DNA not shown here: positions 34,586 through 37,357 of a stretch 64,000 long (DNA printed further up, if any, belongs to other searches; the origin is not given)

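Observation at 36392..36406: GHSMG nucleophile-elbow-like motif in the 823-aa protein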

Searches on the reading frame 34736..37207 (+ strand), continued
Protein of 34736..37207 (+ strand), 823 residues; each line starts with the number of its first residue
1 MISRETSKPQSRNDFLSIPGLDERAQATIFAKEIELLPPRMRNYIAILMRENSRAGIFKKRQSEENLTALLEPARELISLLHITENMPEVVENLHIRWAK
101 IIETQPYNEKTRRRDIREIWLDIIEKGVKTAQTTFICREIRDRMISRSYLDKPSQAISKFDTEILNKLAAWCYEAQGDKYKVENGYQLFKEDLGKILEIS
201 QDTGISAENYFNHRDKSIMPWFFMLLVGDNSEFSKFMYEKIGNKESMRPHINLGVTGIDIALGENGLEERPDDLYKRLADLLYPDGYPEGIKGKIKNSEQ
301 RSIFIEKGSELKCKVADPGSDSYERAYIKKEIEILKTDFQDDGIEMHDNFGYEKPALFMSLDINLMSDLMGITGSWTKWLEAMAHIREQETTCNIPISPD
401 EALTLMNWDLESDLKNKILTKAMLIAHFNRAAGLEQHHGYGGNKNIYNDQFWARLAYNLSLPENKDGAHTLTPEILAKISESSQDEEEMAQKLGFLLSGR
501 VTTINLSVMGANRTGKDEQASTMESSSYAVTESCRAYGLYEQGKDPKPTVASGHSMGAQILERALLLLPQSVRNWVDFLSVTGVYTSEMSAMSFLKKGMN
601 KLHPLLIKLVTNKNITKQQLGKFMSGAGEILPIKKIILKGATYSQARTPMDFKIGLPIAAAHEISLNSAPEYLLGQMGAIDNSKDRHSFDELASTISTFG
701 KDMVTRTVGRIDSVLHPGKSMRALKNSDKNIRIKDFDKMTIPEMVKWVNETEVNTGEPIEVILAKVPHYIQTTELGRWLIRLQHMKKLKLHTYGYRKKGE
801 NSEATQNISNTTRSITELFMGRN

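Call 42: predict_structure(alignment_id=A2)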
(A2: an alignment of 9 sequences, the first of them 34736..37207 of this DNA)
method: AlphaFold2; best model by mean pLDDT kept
length: 823 residues; sequences in the alignment: 9
mean_pLDDT: 74.1   pTM: 0.79
mean pLDDT of the five models: 74.1, 72.3, 67.3, 65.0, 56.8
residues with pLDDT >= 90: 158; 70-90: 426; 50-70: 101; < 50: 138
segments of 3 or more residues with pLDDT < 50: 1-28, 149-158, 256-279, 281-283, 288-320, 462-468, 753-755, 799-823
pLDDT, mean of each block of 10 residues (from residue 1): 33 33 46 80 77 59 68 83 79 86 68 78 92 87 64 45 82 92 91 79 67 83 94 90 80 51 29 42 48 36 35 34 64 73 73 85 88 85 83 90 85 86 93 88 76 89 49 84 83 89 88 74 86 93 90 89 91 91 82 70 78 84 73 72 83 80 75 78 56 82 88 88 83 89 87 59 92 91 90 66 38 35 27
secondary structure, 60 per line:
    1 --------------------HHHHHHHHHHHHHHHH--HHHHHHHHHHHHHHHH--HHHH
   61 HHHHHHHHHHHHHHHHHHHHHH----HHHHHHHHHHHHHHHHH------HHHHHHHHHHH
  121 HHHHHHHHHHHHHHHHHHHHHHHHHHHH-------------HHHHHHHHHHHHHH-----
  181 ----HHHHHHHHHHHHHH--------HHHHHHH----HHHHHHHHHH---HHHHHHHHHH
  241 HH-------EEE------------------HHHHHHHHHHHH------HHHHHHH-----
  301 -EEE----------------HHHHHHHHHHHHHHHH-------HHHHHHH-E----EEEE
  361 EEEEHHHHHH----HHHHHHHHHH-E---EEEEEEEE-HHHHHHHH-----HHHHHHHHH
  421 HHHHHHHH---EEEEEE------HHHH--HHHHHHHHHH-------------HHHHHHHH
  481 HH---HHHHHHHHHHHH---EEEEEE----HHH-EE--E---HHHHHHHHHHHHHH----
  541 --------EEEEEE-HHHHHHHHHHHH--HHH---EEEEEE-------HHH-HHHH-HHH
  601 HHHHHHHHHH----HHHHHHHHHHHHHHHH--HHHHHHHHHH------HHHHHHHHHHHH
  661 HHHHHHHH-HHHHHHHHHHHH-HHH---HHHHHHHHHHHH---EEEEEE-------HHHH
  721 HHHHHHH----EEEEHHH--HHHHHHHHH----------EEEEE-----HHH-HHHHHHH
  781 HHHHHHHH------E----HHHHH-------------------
elements in order (helices of 4 or more, strands of 3 or more residues): H21-36 H39-54 H57-82 H87-103 H110-148 H162-175 H185-198 H207-213 H218-227 H231-242 E250-252 H271-282 H289-295 E302-304 H321-336 H344-350 E357-364 H365-370 H375-384 E390-397 H399-406 H412-428 E432-437 H444-447 H450-459 H473-482 H486-497 E501-506 H523-536 E549-554 H556-567 E576-581 H593-596 H598-610 H615-630 H633-642 H649-668 H670-681 H689-700 E704-709 H717-727 E732-735 H741-749 E760-764 H774-788 H800-804
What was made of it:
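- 34793..35485 (+): N-terminal all-helical domain (residues ~20-250), specific to this family. Helices 21-242 in the model (call 42).
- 35798..37120 (+): alpha/beta-hydrolase domain (residues ~355-795): eight core strands (357-364, 390-397, 432-437, 501-506, 549-554, 576-581, 704-709, 760-764). Secondary structure from call 42.
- On alpha/beta-hydrolase fold superfamily: AF2 model (pLDDT 74, pTM 0.79) has eight core strands (call 42). G553-H-S555-M-G557; strand 549-554, Ser555, helix 556-567 (call 42).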

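Call 45: fold_search(model_id=the predicted structure, library=pdb)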
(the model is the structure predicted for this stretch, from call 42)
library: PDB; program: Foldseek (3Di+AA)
matches with E <= 10: 803; with E <= 0.001: 63
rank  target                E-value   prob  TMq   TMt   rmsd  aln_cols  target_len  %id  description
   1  1a7u_A                3.5e-05  1.00  0.22  0.57   8.3       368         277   10  CHLOROPEROXIDASE T (released 1998-06-17)
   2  4qes_A                4.6e-05  1.00  0.21  0.36   9.4       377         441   11  Structure of a 16 nm protein cage designed by fusing symmetric oligomeric domains, quadruple mutant, I222 form (released 2015-05-20)
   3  3t4u_A                5.0e-05  1.00  0.21  0.57  10.0       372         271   10  L29I Mutation in an Aryl Esterase from Pseudomonas fluorescens Leads to Unique Peptide Flip and Increased Activity (released 2012-08-01)
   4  1va4_A                5.2e-05  1.00  0.21  0.58   9.9       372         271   10  Pseudomonas fluorescens aryl esterase (released 2004-07-06)
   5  2y6v_C                7.8e-05  1.00  0.25  0.49  15.6       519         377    9  Peroxisomal alpha-beta-hydrolase Lpx1 (Yor084w) from Saccharomyces cerevisiae (crystal form I) (released 2011-07-13)
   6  4ezi                  8.1e-05  1.00  0.20  0.38  13.1       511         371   10  Crystal structure of a putative hydrolase (lpg1103) from Legionella pneumophila subsp. pneumophila str. Philadelphia 1 a (released 2012-06-27)
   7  8pi1_E                9.3e-05  1.00  0.24  0.63   7.1       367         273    9  Bicyclic INCYPRO Pseudomonas fluorescens esterase (released 2023-11-01)
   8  1brt                  1.2e-04  1.00  0.22  0.56   9.0       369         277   10  BROMOPEROXIDASE A2 MUTANT M99T (released 1998-06-17)
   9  6eic_A                1.4e-04  1.00  0.23  0.59   9.0       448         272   10  Crystal structure of Rv0183, a Monoglyceride Lipase from Mycobacterium Tuberculosis (released 2018-06-27)
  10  5w8o_A                1.4e-04  1.00  0.24  0.51   8.4       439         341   11  Homoserine transacetylase MetX from Mycobacterium hassiacum (released 2017-07-12)
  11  1hkh_A                1.5e-04  1.00  0.24  0.60   9.6       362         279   12  unligated gamma lactamase from an Aureobacterium species (released 2004-03-30)
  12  8b4u                  1.6e-04  1.00  0.21  0.54  11.2       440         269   10  The crystal structure of PET46, a PETase enzyme from Candidatus bathyarchaeota (released 2023-08-23)
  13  7l4w_B                1.6e-04  1.00  0.22  0.56   7.6       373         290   10  Crystal structure of human monoacylglycerol lipase in complex with compound 2d (released 2021-08-11)
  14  8pi1_B                1.6e-04  1.00  0.22  0.58  10.6       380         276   10  Bicyclic INCYPRO Pseudomonas fluorescens esterase (released 2023-11-01)
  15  8ckp_I                1.7e-04  1.00  0.24  0.58   5.8       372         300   12  X-ray structure of the crystallization-prone form of subfamily III haloalkane dehalogenase DhmeA from Haloferax medite (released 2023-08-30)
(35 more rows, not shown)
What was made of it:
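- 35798..37120 (+): Foldseek PDB: 63 hits with E<=1e-3 (call 45).
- On alpha/beta-hydrolase fold superfamily: Foldseek PDB gives 63 hits at E<=1e-3 (call 45).
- Closest known: Alpha/beta-fold acyltransferases with large lids. Same: Foldseek E 1.4e-4 to 7e-4 over 400-450 aligned columns (call 45).
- Foldseek PDB gives 63 hits at E<=1e-3, and the 50 listed are alpha/beta-hydrolase-fold proteins or fusions containing one (call 45). MetX and DAC-acetyltransferase chains are among the Foldseek hits at 1.4e-4 to 7e-4 (call 45).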

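Call 48: search_protein_families(library=pfam, alignment_id=A2, max_evalue=1)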
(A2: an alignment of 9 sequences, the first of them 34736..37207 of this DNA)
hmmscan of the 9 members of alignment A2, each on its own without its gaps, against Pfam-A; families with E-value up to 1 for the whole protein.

A. member 1, window:34736-37207:+ (823 aa): 0 families

B. families by the number of members that match (of 9 scanned): 7 families
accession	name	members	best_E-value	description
PF12697.13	Abhydrolase_6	2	0.00016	Alpha/beta hydrolase family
PF07819.20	PGAP1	2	0.0066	PGAP1-like alpha/beta domain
PF12146.15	Hydrolase_4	2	0.013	Serine aminopeptidase, S33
PF24041.1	DUF7350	1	0.11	Domain of unknown function (DUF7350)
PF25377.1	DUF7886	1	0.14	Domain of unknown function (DUF7886)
PF00561.26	Abhydrolase_1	1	0.15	alpha/beta hydrolase fold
PF17857.7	AAA_lid_1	1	0.23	AAA+ lid domain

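Call 52: find_related_loci(query=A3, collection=genome_contigs, flank=10000)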
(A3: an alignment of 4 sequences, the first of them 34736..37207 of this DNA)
Query A3 (823 aa) in genome_contigs; peptide patterns used: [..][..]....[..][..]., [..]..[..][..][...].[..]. (x = any residue, [..] = any of these).
231 stretches matched a pattern, but none encodes a relative of the query by tblastn (E <= 1e-3).

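Call 54: find_related_loci(query=A3, collection=viral_contigs, flank=10000)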
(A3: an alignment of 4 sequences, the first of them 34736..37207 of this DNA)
Query A3 (823 aa) in viral_contigs; peptide patterns used: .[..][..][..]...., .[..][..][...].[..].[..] (x = any residue, [..] = any of these).
262 stretches matched a pattern, but none encodes a relative of the query by tblastn (E <= 1e-3).
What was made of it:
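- No relatives were found on viral contigs (call 54).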

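Call 55: find_encoding_contigs(protein=P0006, flank=10000, max_places=2)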
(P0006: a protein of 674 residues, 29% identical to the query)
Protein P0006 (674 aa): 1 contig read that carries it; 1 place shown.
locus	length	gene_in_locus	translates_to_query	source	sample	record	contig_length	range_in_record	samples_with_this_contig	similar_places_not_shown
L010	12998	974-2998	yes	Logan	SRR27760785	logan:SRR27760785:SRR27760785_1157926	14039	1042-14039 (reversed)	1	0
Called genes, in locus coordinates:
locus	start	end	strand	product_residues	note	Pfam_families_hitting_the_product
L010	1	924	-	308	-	?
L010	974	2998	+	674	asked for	-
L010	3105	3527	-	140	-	-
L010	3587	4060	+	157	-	PF00334:NDK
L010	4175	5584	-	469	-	PF08308:PEGA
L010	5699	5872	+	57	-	-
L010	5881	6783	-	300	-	PF00376:MerR, PF12728:HTH_17, PF13411:MerR_1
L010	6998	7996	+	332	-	PF00022:Actin (faint), PF06723:MreB_Mbl, PF00012:HSP70, PF14450:FtsA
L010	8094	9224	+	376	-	PF13439:Glyco_transf_4, PF13579:Glyco_trans_4_4, PF00534:Glycos_transf_1, PF20706:GT4-conflict, PF13692:Glyco_trans_1_4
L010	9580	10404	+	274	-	PF03808:Glyco_tran_WecG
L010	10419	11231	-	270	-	-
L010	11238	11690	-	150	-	-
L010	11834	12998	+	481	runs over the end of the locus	-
